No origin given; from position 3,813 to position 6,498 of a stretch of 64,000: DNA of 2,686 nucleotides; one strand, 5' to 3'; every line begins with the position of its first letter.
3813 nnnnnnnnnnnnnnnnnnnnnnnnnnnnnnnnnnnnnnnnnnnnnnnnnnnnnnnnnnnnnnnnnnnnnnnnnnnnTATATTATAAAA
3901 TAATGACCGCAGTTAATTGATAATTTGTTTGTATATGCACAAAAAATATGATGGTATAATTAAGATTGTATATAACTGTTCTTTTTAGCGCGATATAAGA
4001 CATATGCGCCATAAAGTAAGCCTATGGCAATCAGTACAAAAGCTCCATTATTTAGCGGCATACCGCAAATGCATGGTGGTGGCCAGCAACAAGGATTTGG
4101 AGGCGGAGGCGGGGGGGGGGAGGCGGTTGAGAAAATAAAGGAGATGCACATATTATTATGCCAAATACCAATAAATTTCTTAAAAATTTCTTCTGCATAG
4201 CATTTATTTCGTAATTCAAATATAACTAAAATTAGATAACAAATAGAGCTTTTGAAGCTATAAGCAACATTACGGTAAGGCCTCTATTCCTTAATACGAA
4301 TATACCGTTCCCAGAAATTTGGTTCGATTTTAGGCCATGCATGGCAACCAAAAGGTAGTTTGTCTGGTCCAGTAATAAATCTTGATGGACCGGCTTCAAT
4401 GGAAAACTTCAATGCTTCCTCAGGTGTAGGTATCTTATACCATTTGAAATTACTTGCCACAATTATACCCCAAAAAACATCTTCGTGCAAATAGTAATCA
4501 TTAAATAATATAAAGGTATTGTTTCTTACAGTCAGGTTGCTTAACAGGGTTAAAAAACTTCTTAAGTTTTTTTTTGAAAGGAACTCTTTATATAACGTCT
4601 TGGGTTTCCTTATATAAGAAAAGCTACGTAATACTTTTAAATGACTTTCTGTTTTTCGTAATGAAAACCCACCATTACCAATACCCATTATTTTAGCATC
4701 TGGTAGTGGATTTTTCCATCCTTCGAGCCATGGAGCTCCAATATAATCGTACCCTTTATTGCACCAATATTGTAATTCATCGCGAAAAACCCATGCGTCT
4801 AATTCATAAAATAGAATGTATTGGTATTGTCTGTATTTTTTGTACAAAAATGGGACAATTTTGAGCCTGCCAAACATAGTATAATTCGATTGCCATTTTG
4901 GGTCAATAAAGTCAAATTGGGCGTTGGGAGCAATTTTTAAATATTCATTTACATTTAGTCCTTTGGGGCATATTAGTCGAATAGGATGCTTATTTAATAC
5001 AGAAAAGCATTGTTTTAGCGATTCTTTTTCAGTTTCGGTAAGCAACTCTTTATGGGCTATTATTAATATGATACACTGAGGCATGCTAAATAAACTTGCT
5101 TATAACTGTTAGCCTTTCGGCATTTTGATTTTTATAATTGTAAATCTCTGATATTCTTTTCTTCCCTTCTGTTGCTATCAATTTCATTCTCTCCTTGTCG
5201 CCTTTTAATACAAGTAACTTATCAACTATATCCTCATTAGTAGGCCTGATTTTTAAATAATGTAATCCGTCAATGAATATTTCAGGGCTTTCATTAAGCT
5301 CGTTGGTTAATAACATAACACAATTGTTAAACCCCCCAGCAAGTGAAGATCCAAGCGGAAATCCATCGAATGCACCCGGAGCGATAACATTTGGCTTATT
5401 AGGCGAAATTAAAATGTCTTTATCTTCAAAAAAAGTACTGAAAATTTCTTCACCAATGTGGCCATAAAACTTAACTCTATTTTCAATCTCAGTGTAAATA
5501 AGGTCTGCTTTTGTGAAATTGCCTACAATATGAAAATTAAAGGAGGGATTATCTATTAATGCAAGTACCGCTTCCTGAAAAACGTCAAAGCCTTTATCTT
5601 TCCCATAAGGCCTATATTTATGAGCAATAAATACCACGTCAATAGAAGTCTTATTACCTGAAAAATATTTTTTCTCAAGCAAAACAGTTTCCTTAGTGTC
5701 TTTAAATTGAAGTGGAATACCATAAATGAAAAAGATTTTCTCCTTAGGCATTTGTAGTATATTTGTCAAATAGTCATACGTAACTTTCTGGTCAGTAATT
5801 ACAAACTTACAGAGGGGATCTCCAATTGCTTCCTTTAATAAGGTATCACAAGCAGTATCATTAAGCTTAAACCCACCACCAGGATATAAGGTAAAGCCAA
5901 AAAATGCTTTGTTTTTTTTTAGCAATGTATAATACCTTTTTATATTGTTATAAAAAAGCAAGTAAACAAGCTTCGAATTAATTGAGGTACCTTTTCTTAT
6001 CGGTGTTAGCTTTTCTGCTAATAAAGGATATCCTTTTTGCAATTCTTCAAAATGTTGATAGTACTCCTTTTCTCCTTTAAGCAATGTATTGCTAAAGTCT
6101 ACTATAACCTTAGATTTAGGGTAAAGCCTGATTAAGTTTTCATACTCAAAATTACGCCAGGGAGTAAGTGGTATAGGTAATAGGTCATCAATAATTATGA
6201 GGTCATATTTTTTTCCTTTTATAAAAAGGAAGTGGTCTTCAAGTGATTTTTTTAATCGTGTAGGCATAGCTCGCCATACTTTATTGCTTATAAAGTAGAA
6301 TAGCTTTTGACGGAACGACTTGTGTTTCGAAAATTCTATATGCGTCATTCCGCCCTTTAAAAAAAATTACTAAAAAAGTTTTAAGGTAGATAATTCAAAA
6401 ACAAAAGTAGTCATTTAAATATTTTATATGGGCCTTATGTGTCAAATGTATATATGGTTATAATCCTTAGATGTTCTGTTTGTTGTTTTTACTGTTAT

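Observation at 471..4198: Candidate cognate cargo for the orphan exosortase XrtF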

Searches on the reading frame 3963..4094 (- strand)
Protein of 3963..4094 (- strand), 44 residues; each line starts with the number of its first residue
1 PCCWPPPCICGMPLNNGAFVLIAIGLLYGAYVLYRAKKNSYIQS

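Call 29: find_homologous_proteins(query=A3, max_evalue=10)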
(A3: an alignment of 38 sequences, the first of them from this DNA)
Query A3 (38 sequences) (44 aa, profile of the alignment): 3104 proteins with E <= 10 among 7251 candidates; the best 120 are listed.
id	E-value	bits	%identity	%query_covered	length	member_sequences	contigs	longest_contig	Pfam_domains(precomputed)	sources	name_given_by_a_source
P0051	1.4e-18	84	48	91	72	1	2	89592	PF28310.1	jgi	jgi:hypothetical protein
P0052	3.2e-18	83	-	-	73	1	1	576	PF28310.1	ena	-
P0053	4.1e-18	83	-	-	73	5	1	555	PF28310.1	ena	-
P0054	5.8e-18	82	50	86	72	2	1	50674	PF28310.1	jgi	jgi:hypothetical protein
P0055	6.1e-18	82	45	86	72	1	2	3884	PF28310.1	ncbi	-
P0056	7.3e-18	82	-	-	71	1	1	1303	PF28310.1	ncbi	-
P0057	8.9e-18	82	43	100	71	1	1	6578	PF28310.1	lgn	-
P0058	1.0e-17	82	46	59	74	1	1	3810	PF28310.1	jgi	jgi:hypothetical protein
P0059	1.3e-17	81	-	-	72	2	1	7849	PF28310.1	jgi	jgi:hypothetical protein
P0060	1.4e-17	81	40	95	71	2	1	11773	PF28310.1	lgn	-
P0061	1.5e-17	81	45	86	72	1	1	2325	PF28310.1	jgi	jgi:hypothetical protein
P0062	1.6e-17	81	-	-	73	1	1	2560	PF28310.1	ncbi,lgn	-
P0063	1.6e-17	81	44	57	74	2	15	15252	PF28310.1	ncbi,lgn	-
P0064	1.7e-17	81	-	-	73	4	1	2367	PF28310.1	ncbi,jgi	jgi:hypothetical protein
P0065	1.7e-17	81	45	86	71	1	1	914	PF28310.1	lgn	-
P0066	1.8e-17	81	53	86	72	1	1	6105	PF28310.1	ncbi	-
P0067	1.8e-17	81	42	59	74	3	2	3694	PF28310.1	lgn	-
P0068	1.8e-17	81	-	-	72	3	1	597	PF28310.1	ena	-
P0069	2.4e-17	80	45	91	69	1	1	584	PF28310.1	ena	-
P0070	2.5e-17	80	44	89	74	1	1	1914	PF28310.1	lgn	-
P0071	2.9e-17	80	50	91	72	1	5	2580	PF28310.1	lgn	-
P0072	2.9e-17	80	42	86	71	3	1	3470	PF28310.1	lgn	-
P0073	3.1e-17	80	-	-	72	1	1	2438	PF28310.1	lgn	-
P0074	3.3e-17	80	40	68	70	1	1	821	PF28310.1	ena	-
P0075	3.4e-17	80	50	91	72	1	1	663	PF28310.1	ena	-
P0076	3.6e-17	80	-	-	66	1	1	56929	PF28310.1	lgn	-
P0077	3.9e-17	80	48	91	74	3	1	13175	PF28310.1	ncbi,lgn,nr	ncbi:MAG: hypothetical protein IT237_03730 [Bacteroidia bacterium]|nr:hypothetical protein [Bacteroi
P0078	3.9e-17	80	48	91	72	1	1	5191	PF28310.1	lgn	-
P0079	4.0e-17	80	48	91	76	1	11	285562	PF28310.1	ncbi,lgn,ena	-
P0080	4.2e-17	80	53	86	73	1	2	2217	PF28310.1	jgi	jgi:hypothetical protein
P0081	4.2e-17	80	-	-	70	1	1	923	PF28310.1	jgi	-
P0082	4.5e-17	80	-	-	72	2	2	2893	PF28310.1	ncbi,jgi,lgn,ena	jgi:hypothetical protein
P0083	4.6e-17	80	-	-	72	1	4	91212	PF28310.1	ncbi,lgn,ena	-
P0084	4.7e-17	80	-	-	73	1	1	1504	PF28310.1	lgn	-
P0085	4.7e-17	80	-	-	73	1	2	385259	PF28310.1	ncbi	ncbi:MAG: PID-CTERM protein-sorting domain-containing protein [Sphingobacteriaceae bacterium]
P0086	4.7e-17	80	-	-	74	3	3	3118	PF28310.1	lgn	-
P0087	4.8e-17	80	-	-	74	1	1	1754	PF28310.1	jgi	jgi:hypothetical protein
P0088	5.0e-17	79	-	-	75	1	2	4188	PF28310.1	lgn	-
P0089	5.1e-17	79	47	86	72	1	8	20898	PF28310.1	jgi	jgi:hypothetical protein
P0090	5.1e-17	79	38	59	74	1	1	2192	PF28310.1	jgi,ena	-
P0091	5.2e-17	79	45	86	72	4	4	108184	PF28310.1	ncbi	-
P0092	5.3e-17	79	50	91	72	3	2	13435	PF28310.1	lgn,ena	-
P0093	5.3e-17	79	-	-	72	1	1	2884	PF28310.1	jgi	jgi:hypothetical protein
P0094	5.6e-17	79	48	91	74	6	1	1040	PF28310.1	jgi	jgi:hypothetical protein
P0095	5.8e-17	79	-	-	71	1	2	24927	PF28310.1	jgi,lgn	-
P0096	5.9e-17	79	53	86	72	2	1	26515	PF28310.1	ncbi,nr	ncbi:MAG: hypothetical protein H0W61_10060 [Bacteroidetes bacterium]|nr:hypothetical protein [Bacter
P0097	6.2e-17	79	-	-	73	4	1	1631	PF28310.1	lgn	-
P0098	6.8e-17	79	-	-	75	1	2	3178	PF28310.1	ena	-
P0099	6.8e-17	79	45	91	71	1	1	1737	PF28310.1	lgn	-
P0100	6.9e-17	79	42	68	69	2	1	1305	PF28310.1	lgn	-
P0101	7.3e-17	79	50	86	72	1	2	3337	PF28310.1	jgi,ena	jgi:hypothetical protein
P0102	7.3e-17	79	48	91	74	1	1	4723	PF28310.1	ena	-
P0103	7.3e-17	79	53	91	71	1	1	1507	PF28310.1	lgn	-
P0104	7.4e-17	79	47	86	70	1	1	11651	PF28310.1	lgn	-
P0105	7.4e-17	79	-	-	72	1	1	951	PF28310.1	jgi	-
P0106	7.4e-17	79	47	86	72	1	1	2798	PF28310.1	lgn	-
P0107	7.9e-17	79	50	86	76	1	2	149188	PF28310.1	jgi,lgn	-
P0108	8.1e-17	79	50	86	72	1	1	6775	PF28310.1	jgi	jgi:hypothetical protein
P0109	8.3e-17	79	-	-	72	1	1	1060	PF28310.1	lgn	-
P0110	8.4e-17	79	48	91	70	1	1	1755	PF28310.1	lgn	-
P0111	8.7e-17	79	-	-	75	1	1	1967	PF28310.1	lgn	-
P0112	8.7e-17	79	-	-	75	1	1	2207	PF28310.1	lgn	-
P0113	8.7e-17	79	46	89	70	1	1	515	PF28310.1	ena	-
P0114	8.9e-17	79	50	91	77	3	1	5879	PF28310.1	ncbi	-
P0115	9.0e-17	79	50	89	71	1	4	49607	PF28310.1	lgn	-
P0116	9.1e-17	79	-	-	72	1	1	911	PF28310.1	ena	-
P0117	9.3e-17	79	44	93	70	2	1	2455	PF28310.1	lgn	-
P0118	9.3e-17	79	42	86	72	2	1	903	PF28310.1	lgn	-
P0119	9.6e-17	79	55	86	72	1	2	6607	PF28310.1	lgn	-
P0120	9.6e-17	79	-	-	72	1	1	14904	PF28310.1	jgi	jgi:hypothetical protein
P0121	9.7e-17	79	50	86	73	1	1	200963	PF28310.1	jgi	-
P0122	9.9e-17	79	-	-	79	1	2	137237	PF28310.1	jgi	jgi:hypothetical protein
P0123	1.0e-16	79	-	-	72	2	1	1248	PF28310.1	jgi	-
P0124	1.0e-16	79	43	91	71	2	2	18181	PF28310.1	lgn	-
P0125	1.0e-16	79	47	86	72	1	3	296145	PF28310.1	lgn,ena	-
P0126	1.0e-16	78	43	91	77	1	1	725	PF28310.1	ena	-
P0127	1.0e-16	78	-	-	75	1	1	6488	PF28310.1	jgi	jgi:hypothetical protein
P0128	1.0e-16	78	50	86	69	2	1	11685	PF28310.1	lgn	-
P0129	1.1e-16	78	-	-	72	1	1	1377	PF28310.1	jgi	jgi:hypothetical protein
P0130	1.1e-16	78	48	95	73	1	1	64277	PF28310.1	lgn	-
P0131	1.1e-16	78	47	86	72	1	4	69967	PF28310.1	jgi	jgi:hypothetical protein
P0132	1.1e-16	78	47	86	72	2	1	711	PF28310.1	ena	-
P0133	1.1e-16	78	47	86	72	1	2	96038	PF28310.1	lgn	-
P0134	1.1e-16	78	47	86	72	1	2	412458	PF28310.1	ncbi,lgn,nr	ncbi:MAG: hypothetical protein JNJ41_17500 [Bacteroidia bacterium]|nr:hypothetical protein [Bacteroi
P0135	1.1e-16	78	48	91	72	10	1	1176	PF28310.1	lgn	-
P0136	1.1e-16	78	54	64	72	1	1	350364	PF28310.1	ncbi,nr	ncbi:MAG: hypothetical protein JST26_06220 [Bacteroidetes bacterium]|nr:hypothetical protein [Bacter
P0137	1.1e-16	78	-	-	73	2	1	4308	PF28310.1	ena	-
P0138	1.1e-16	78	45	86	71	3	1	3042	PF28310.1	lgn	-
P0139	1.1e-16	78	50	91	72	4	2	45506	PF28310.1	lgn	-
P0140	1.1e-16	78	-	-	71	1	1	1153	PF28310.1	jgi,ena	jgi:hypothetical protein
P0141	1.1e-16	78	-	-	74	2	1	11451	PF28310.1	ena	-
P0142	1.1e-16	78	-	-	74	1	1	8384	PF28310.1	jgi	jgi:hypothetical protein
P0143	1.2e-16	78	50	91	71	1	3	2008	PF28310.1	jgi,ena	-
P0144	1.2e-16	78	45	91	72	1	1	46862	PF28310.1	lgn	-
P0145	1.2e-16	78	-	-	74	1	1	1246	PF28310.1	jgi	jgi:hypothetical protein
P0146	1.2e-16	78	47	86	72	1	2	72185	PF28310.1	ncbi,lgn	-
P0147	1.2e-16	78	47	86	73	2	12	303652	PF28310.1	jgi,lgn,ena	-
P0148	1.2e-16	78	-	-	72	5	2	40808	PF28310.1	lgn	-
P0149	1.2e-16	78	47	86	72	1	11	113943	PF28310.1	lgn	-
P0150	1.3e-16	78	-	-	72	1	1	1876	PF28310.1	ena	-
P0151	1.3e-16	78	47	86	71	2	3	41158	PF28310.1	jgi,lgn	jgi:hypothetical protein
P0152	1.3e-16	78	43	100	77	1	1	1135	PF28310.1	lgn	-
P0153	1.3e-16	78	46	89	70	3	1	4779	PF28310.1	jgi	jgi:hypothetical protein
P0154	1.4e-16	78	-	-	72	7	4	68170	PF28310.1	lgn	-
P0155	1.4e-16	78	-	-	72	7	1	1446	PF28310.1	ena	-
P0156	1.4e-16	78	47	86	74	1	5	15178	PF28310.1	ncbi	ncbi:MAG: PID-CTERM protein-sorting domain-containing protein [Bacteroidia bacterium]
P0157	1.4e-16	78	50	86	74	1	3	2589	PF28310.1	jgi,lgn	jgi:hypothetical protein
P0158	1.4e-16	78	50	86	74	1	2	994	PF28310.1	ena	-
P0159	1.4e-16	78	50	91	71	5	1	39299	PF28310.1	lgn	-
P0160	1.4e-16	78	42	86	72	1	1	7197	PF28310.1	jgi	jgi:hypothetical protein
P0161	1.4e-16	78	50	86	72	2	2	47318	PF28310.1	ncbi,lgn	-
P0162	1.4e-16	78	50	91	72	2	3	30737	PF28310.1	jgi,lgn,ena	-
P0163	1.5e-16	78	-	-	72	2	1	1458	PF28310.1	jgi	jgi:hypothetical protein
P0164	1.5e-16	78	50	91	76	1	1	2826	PF28310.1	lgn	-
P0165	1.5e-16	78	-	-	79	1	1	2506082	PF28310.1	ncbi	-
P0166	1.5e-16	78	-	-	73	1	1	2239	PF28310.1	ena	-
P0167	1.5e-16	78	47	86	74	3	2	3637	PF28310.1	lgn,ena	-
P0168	1.5e-16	78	-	-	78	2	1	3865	PF28310.1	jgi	jgi:hypothetical protein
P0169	1.5e-16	78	49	84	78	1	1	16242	PF28310.1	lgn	-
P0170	1.5e-16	78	-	-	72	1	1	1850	PF28310.1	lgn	-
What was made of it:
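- The best 120 are 66-79 aa long and all carry PF28310 (call 29).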

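Call 38: find_encoding_contigs(protein=P0165, flank=6000, max_places=1)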
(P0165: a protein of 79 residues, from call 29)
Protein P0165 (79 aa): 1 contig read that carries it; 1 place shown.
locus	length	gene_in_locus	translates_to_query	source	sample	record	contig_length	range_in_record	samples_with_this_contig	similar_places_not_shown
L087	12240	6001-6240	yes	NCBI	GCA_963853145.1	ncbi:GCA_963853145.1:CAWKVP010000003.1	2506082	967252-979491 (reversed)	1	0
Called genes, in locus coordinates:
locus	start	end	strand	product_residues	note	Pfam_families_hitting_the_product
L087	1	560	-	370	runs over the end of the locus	PF02350:Epimerase_2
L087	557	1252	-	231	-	PF02348:CTP_transf_3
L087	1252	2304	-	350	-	PF00483:NTP_transferase, PF12804:NTP_transf_3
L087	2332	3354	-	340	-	PF03102:NeuB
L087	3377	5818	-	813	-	PF02706:Wzz (weak), PF13807:GNVR (weak), PF10609:ParA (weak), PF13614:AAA_31, PF01656:CbiA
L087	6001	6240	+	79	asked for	PF28310:PID_CTERM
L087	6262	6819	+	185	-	-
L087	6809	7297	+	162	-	-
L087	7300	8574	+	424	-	PF00464:SHMT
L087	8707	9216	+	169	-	PF19136:DUF5819 (weak)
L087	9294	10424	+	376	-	PF00155:Aminotran_1_2, PF01041:DegT_DnrJ_EryC1, PF00266:Aminotran_5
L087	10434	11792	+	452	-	PF04932:Wzy_C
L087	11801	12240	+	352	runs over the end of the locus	PF00534:Glycos_transf_1, PF13692:Glyco_trans_1_4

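Call 39: find_encoding_contigs(protein=P0085, flank=6000, max_places=1)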
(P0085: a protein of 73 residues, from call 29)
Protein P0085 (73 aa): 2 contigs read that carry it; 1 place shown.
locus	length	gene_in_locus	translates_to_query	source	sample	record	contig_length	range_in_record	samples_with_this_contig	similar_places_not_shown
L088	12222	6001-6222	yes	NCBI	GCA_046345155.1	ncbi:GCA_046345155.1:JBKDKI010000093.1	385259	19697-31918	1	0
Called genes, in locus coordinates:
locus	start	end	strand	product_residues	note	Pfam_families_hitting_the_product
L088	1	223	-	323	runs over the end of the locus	PF01073:3Beta_HSD, PF01370:Epimerase, PF02719:Polysacc_synt_2, PF04321:RmlD_sub_bind, PF05368:NmrA (weak), PF07993:NAD_binding_4, PF16363:GDP_Man_Dehyd, PF13460:NAD_binding_10 (weak)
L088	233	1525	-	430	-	PF00005:ABC_tran, PF14524:Wzt_C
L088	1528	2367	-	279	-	PF01061:ABC2_membrane, PF12698:ABC2_membrane_3 (weak)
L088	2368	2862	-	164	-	PF02357:NusG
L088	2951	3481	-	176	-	-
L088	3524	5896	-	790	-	PF02706:Wzz (weak), PF13807:GNVR (faint), PF10609:ParA (faint), PF01656:CbiA (weak), PF13614:AAA_31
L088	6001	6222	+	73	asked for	PF28310:PID_CTERM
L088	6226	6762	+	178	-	PF09721:Exosortase_EpsH (weak)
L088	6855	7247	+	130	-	-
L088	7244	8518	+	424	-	PF00464:SHMT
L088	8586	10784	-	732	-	PF13328:HD_4, PF01966:HD, PF04607:RelA_SpoT, PF02824:TGS, PF19296:RelA_AH (weak), PF28438:RelA_RIS, PF13291:ACT_4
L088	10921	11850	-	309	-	-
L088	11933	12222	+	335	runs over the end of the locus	PF10023:Aminopep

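Call 40: find_encoding_contigs(protein=P0125, flank=6000, max_places=1)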
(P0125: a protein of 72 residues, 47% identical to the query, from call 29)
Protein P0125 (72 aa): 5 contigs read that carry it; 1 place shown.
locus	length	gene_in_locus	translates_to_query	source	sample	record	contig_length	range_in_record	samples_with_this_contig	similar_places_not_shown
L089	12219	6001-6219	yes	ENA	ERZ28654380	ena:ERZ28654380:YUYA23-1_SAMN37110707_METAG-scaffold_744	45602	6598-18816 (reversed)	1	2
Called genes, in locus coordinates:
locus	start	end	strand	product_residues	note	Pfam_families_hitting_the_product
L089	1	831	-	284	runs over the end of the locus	PF01061:ABC2_membrane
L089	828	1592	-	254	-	PF00977:His_biosynth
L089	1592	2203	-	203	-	PF00117:GATase, PF07685:GATase_3 (weak), PF01174:SNO (weak), PF07722:Peptidase_C26 (faint)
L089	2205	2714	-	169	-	PF02357:NusG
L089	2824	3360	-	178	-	-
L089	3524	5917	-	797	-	-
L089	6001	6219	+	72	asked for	PF28310:PID_CTERM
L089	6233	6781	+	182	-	PF09721:Exosortase_EpsH (weak)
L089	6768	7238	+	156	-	-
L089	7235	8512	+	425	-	PF00464:SHMT, PF00155:Aminotran_1_2 (faint)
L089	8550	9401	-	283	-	-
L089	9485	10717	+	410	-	PF01773:Nucleos_tra2_N, PF07670:Gate, PF07662:Nucleos_tra2_C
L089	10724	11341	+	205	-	PF14378:PAP2_3, PF01569:PAP2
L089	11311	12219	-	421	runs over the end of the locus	PF00202:Aminotran_3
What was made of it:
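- In two of them that gene carries the Pfam exosortase label (calls 38-40).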

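Call 57: search_protein_families(library=pfam, proteins=[P0165, P0085], max_evalue=10)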
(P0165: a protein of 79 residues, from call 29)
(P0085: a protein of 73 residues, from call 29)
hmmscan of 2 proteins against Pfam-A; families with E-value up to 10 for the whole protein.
P0165 (79 aa): 0 families

P0085 (73 aa): 2 families
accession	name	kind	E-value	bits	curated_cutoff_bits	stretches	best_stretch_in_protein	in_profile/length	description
PF13801.11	Metal_resist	-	0.049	14.2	29.2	1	5-33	2-30/125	Heavy-metal resistance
PF17638.7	UL42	-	0.33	11.4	25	1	13-41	23-51/125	HCMV UL42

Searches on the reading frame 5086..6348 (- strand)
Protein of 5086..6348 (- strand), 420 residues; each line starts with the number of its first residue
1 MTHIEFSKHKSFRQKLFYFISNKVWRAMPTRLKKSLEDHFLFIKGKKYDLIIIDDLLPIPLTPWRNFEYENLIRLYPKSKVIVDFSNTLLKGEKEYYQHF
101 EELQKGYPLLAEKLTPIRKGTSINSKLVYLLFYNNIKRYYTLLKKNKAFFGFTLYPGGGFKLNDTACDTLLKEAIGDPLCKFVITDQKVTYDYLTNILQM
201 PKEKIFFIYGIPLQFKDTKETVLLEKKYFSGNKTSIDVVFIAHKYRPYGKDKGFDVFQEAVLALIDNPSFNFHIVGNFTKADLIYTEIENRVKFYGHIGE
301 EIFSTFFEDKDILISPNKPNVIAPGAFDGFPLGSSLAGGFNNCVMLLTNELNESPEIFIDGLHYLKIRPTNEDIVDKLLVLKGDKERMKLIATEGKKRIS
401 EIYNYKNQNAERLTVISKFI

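Call 4: search_protein_families(library=ncbifam, proteins=[window:5086-6348:-], max_evalue=1)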
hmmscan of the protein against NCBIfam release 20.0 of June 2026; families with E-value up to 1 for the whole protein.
window:5086-6348:- (420 aa): 0 families

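Call 5: search_protein_families(library=pfam, proteins=[window:5086-6348:-], max_evalue=1)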
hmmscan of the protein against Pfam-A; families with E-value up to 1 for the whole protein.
window:5086-6348:- (420 aa): 4 families
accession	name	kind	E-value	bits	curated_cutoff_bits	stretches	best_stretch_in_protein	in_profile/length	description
PF00534.26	Glycos_transf_1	-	0.0022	18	26.4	1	249-396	25-170/172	Glycosyl transferases group 1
PF13524.12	Glyco_trans_1_2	-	0.0023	18.3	25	1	266-408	11-138/144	Glycosyl transferase-like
PF02811.25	PHP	-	0.03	15.1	26.4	1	167-291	17-144/164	PHP domain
PF22757.1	GeBP-like_C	-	0.13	12.6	27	0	23-51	24-52/68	Glabrous-enhancer-binding protein-like family, C-terminal domain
